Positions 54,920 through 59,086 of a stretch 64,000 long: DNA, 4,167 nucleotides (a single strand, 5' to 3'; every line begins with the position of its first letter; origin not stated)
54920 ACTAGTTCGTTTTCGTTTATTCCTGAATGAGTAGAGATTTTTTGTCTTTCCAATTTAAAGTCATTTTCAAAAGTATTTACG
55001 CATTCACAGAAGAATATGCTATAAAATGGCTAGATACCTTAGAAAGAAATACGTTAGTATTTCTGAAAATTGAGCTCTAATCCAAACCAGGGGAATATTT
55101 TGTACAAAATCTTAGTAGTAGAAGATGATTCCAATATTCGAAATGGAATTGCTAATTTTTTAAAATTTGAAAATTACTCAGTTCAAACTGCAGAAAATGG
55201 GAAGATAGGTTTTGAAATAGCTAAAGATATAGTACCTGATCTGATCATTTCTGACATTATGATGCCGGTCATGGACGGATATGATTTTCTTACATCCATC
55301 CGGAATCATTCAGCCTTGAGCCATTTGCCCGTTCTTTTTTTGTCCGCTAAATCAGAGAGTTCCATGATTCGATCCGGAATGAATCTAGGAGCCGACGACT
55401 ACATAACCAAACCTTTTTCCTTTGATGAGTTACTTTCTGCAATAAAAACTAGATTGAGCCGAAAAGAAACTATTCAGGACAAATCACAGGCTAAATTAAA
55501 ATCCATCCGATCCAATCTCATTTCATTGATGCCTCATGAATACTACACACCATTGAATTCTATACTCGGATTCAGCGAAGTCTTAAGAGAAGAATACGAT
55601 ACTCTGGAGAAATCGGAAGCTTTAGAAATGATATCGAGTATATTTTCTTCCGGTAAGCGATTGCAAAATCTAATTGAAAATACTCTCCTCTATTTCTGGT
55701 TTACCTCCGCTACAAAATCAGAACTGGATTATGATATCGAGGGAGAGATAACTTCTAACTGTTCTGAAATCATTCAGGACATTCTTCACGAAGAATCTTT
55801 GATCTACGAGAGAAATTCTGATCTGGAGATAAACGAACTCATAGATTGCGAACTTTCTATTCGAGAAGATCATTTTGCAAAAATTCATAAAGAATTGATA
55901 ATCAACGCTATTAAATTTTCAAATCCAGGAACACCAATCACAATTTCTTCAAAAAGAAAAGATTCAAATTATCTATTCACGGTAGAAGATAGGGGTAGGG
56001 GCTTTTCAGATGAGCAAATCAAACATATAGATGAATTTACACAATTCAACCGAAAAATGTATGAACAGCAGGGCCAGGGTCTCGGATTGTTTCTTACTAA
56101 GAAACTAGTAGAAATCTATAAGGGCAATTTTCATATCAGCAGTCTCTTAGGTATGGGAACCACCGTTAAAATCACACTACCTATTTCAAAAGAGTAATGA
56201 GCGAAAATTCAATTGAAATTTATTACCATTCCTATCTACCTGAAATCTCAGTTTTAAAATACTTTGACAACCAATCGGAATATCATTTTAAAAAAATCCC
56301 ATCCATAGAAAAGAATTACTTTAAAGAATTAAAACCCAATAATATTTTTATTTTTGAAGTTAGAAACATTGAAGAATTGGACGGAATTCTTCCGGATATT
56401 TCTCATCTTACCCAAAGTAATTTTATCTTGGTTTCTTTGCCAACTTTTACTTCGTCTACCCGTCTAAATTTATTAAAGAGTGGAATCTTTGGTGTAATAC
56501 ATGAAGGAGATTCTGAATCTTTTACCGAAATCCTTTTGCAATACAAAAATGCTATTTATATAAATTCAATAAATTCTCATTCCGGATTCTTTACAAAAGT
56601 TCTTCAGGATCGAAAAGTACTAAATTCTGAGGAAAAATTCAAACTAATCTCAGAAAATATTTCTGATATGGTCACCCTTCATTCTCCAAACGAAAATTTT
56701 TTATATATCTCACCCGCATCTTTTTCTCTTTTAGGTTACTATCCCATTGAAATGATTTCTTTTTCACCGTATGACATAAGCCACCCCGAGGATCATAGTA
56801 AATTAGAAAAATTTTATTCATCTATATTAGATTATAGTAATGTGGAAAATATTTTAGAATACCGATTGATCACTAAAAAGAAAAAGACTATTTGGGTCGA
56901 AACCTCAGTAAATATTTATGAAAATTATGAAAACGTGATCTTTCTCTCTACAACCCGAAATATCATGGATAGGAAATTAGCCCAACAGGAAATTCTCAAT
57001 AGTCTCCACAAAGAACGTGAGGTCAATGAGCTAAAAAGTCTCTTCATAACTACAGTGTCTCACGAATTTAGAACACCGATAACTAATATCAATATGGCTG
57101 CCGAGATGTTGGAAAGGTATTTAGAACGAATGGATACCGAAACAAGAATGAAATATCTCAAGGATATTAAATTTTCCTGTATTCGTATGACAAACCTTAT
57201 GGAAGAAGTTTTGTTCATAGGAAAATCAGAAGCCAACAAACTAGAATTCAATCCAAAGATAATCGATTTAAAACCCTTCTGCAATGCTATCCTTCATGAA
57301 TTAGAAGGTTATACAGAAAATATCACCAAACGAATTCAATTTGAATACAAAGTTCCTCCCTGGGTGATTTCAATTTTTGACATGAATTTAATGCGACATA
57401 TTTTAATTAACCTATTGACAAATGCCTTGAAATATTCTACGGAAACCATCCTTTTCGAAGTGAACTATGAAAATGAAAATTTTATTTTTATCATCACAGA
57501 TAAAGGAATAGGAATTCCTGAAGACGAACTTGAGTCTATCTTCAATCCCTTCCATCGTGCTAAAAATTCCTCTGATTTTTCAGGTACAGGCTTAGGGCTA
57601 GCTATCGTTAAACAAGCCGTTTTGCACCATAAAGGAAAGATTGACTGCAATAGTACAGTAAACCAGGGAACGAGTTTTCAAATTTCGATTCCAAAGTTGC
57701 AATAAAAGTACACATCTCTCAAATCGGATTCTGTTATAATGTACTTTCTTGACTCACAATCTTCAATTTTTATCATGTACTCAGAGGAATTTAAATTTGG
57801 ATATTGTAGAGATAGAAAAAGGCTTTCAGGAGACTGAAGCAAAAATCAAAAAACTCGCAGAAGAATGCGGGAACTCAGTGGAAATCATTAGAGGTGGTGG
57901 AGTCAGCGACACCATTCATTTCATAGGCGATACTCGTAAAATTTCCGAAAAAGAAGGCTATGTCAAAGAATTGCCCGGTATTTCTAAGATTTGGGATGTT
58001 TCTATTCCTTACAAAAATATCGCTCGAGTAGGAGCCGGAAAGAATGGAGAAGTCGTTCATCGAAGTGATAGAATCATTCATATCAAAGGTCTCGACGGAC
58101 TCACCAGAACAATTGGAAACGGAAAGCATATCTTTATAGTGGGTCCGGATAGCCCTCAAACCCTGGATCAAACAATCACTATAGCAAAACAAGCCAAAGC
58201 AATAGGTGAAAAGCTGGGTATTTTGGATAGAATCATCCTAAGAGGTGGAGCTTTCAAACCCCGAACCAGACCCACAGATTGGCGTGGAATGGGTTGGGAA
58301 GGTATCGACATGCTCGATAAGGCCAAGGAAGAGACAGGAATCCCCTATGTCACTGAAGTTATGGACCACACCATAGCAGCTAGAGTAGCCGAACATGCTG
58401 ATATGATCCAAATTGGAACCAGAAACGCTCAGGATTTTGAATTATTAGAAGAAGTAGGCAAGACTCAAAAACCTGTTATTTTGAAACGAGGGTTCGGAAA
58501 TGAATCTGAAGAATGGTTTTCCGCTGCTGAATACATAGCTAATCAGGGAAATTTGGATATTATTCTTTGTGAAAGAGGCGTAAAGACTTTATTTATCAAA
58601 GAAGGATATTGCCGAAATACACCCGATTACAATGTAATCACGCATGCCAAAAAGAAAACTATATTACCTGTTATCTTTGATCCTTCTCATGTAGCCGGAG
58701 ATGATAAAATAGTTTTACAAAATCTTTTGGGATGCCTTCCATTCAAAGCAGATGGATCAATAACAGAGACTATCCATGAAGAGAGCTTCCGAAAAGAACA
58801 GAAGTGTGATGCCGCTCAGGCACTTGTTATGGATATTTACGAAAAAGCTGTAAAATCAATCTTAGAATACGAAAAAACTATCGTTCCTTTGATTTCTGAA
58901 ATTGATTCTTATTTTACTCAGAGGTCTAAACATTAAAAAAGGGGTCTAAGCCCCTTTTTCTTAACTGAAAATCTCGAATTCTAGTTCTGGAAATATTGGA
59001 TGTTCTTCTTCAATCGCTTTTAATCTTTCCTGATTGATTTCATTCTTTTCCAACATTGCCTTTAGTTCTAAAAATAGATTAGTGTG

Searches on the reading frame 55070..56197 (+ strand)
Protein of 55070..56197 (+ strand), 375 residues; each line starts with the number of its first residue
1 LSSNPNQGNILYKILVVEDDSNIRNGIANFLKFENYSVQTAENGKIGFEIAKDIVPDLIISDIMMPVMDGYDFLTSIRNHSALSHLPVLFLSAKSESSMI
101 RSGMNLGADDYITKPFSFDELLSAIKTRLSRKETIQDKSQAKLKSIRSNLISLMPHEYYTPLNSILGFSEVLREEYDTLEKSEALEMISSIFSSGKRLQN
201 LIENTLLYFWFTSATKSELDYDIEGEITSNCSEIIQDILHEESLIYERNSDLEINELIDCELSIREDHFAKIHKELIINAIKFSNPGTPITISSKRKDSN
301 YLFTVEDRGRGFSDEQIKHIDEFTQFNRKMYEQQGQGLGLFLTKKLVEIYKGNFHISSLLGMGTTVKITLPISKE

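Call 16: search_protein_families(library=pfam, proteins=[window:55070-56197:+])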
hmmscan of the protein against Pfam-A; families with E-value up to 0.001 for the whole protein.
window:55070-56197:+ (375 aa): 4 families
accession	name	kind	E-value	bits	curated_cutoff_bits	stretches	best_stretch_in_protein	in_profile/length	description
PF00072.30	Response_reg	-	9.7e-31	106.7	30.2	1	14-126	1-111/111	Response regulator receiver domain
PF02518.31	HATPase_c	-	6.8e-20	72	26.4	1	266-372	3-109/111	Histidine kinase-, DNA gyrase B-, and HSP90-like ATPase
PF00512.31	HisKA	-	4.3e-10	39.9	26.9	1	147-210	2-62/66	His Kinase A (phospho-acceptor) domain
PF13581.12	HATPase_c_2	-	2.3e-05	24.9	27.4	1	274-348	37-110/127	Histidine kinase-like ATPase domain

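Call 17: search_protein_families(library=ncbifam, proteins=[window:55070-56197:+])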
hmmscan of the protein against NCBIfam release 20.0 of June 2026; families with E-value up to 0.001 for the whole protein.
window:55070-56197:+ (375 aa): 149 families (the best 25 are shown)
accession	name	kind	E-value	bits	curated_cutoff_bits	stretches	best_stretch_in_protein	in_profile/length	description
NF047465.1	hybrid_HK_LvrA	exception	1.5e-43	148.9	1200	1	11-371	467-817/819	hybrid histidine kinase/response regulator LvrA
NF038297.2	hybrid_HK_HrmK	equivalog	1.4e-35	123.1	725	2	151-374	239-459/607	hybrid histidine kinase/response regulator HrmK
NF011874.0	PRK15347.1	equivalog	4.1e-34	117.8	852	2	147-373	398-615/921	two component system sensor kinase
NF041947.1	LuxQ_Vibrio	equivalog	6.6e-32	110.3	1200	2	142-373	467-697/843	quorum-sensing autoinducer 2 sensor kinase/phosphatase LuxQ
TIGR02956.1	TMAO_torS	equivalog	3e-30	105.1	676.5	2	146-373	463-683/967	TMAO reductase system sensor histidine kinase/response regulator TorS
TIGR02154.1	PhoB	equivalog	1.4e-28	99.7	296.2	1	13-147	4-138/226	phosphate regulon transcriptional regulator PhoB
TIGR02966.1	phoR_proteo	equivalog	1.5e-28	99.8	334.2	1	141-369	108-332/333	phosphate regulon sensor histidine kinase PhoR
NF008318.0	PRK11107.1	equivalog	4.9e-28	97.7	890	2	144-373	290-519/920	two-component sensor histidine kinase BarA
NF053854.1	RespRegPhoBBctds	equivalog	8.3e-28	97.3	270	1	14-146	1-133/225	two-component system response regulator PhoB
NF040689.1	MtrAB_MtrA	equivalog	2.3e-27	95.8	300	1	14-138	1-121/219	MtrAB system response regulator MtrA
NF008302.0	PRK11091.1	equivalog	2.5e-27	95.4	838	2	145-372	281-505/779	aerobic respiration two-component sensor histidine kinase ArcB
NF046044.1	PnpS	equivalog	9.9e-27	93.9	400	1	142-371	165-390/390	two-component system histidine kinase PnpS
NF045901.1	HisKinLetSLeg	equivalog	1.5e-26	92.7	1650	2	138-374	283-520/906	two-component system sensor histidine kinase LetS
NF041733.1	resp_reg_CseB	equivalog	1.7e-26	93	350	1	13-142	2-128/228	two-component system response regulator CseB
NF008099.0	PRK10841.1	equivalog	2.5e-26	91.8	920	2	127-372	448-690/949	two-component system sensor histidine kinase RcsC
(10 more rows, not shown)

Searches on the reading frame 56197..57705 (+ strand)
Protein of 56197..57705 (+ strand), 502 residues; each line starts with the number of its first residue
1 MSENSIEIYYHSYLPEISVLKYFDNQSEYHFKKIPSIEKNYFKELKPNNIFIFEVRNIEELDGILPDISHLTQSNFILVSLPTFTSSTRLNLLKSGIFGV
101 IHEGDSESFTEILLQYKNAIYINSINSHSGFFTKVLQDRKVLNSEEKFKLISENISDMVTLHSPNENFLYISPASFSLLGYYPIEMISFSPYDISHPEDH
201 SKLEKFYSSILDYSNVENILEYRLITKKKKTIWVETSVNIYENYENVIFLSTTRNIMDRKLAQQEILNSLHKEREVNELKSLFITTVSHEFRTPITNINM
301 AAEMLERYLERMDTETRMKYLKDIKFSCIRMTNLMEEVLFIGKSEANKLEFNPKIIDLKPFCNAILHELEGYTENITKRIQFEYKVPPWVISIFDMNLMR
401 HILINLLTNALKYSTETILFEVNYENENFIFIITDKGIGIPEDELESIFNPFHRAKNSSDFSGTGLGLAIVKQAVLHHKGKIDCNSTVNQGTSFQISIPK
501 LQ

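Call 16: search_protein_families(library=pfam, proteins=[window:56197-57705:+])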
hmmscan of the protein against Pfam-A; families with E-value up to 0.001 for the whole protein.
window:56197-57705:+ (502 aa): 7 families
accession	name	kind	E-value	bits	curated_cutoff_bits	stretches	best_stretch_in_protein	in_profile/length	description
PF02518.31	HATPase_c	-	7.8e-26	91.1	26.4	1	397-500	4-109/111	Histidine kinase-, DNA gyrase B-, and HSP90-like ATPase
PF00512.31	HisKA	-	1.2e-12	48.1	26.9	1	280-346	2-65/66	His Kinase A (phospho-acceptor) domain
PF08447.18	PAS_3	-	3.1e-09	37.4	25.6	1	169-245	2-79/89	PAS fold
PF00989.32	PAS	-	5.2e-06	26.9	22.6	1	147-246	2-101/113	PAS fold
PF13426.13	PAS_9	-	6.3e-06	26.8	27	1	157-256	2-101/103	PAS domain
PF14598.12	PAS_11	-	1.5e-05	25.4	25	1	160-244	6-89/109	PAS domain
PF13589.12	HATPase_c_3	-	0.00085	19.8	25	0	401-468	5-77/137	Histidine kinase-, DNA gyrase B-, and HSP90-like ATPase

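Call 17: search_protein_families(library=ncbifam, proteins=[window:56197-57705:+])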
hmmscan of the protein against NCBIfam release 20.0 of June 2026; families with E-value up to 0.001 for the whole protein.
window:56197-57705:+ (502 aa): 85 families (the best 25 are shown)
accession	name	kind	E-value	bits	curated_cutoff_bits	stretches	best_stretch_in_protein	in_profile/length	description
NF045595.1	HK_scytonemin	equivalog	8e-62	209.5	865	1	144-500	280-635/637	scytonemin biosynthesis sensor histidine kinase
NF047874.1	MASE3_PAS_HK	subfamily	3e-54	184.9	560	1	138-500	257-625/655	MASE3 domain-containing sensor histidine kinase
NF046044.1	PnpS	equivalog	7.9e-49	166.7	400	1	201-499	94-390/390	two-component system histidine kinase PnpS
TIGR02966.1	phoR_proteo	equivalog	5.6e-41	140.7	334.2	1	267-497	101-332/333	phosphate regulon sensor histidine kinase PhoR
NF033092.0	HK_WalK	equivalog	2.8e-39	135.2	725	1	210-499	303-593/594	cell wall metabolism sensor histidine kinase WalK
NF008302.0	PRK11091.1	equivalog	3.7e-39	134.6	838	1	157-499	166-504/779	aerobic respiration two-component sensor histidine kinase ArcB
TIGR02956.1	TMAO_torS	equivalog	3e-37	128.2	676.5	1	275-499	459-681/967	TMAO reductase system sensor histidine kinase/response regulator TorS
NF006800.0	PRK09303.1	equivalog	4.7e-37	127.8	342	1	268-499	135-376/383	histidine kinase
NF038297.2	hybrid_HK_HrmK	equivalog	1.1e-34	120.1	725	1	250-500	205-457/607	hybrid histidine kinase/response regulator HrmK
NF007007.0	PRK09470.1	equivalog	1.2e-32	113.4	486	1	282-499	247-458/463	envelope stress sensor histidine kinase CpxA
NF007898.0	PRK10604.1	equivalog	2.9e-32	112.4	478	1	280-500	212-423/433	two-component system sensor histidine kinase RstB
NF040691.1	MtrAB_MtrB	equivalog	3.4e-32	112.1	450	1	269-500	260-492/507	MtrAB system histidine kinase MtrB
NF041880.1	EPS_EpsF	equivalog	3.5e-32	111.5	900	1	194-495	193-488/492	response regulator EpsF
NF007004.0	PRK09467.1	equivalog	5.2e-31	107.9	415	1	275-500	227-436/440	two-component system sensor histidine kinase EnvZ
NF008312.0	PRK11100.1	equivalog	2e-30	106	356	1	231-500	203-474/477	two-component system sensor histidine kinase CreC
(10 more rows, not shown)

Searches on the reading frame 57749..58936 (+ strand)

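Call 16: search_protein_families(library=pfam, proteins=[window:57749-58936:+])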
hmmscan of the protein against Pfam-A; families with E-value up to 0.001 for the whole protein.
window:57749-58936:+ (395 aa): 2 families
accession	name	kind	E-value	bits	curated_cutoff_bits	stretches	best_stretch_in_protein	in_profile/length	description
PF00793.26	DAHP_synth_1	-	2.1e-49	168.3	25.5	1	121-371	11-261/270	DAHP synthetase I family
PF03102.20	NeuB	-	6e-06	26.3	22.1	1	182-274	54-146/241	NeuB family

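Call 17: search_protein_families(library=ncbifam, proteins=[window:57749-58936:+])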
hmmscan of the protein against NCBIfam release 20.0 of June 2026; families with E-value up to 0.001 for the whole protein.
window:57749-58936:+ (395 aa): 9 families
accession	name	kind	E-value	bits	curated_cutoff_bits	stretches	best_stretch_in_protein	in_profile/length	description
NF006421.0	PRK08673.1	subfamily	1.8e-79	267.5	335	1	27-376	11-331/338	3-deoxy-7-phosphoheptulonate synthase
TIGR01361.1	DAHP_synth_Bsub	equivalog_domain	2.8e-67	226.9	267.75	1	103-371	7-257/260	3-deoxy-7-phosphoheptulonate synthase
NF041229.1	BagF_FevY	exception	5.8e-62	209.8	700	1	51-364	29-315/340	phospho-2-dehydro-3-deoxyheptonate aldolase BagF/FevY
NF009239.0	PRK12595.1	equivalog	1.2e-60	205.4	279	1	106-376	103-355/360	bifunctional 3-deoxy-7-phosphoheptulonate synthase/chorismate mutase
NF009933.0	PRK13396.1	subfamily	2.5e-57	194.5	486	1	32-378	13-341/352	3-deoxy-7-phosphoheptulonate synthase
TIGR01362.1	KDO8P_synth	equivalog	2.8e-19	69.3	314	1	127-315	3-185/258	3-deoxy-8-phosphooctulonate synthase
NF003543.0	PRK05198.1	equivalog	3.4e-18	65.6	242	1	125-315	16-200/273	3-deoxy-8-phosphooctulonate synthase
NF009109.0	PRK12457.1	equivalog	7.9e-14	51.6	457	1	137-314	27-200/281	3-deoxy-8-phosphooctulonate synthase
TIGR03586.1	PseI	equivalog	0.00095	18.4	340.25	0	217-274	111-167/327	pseudaminic acid synthase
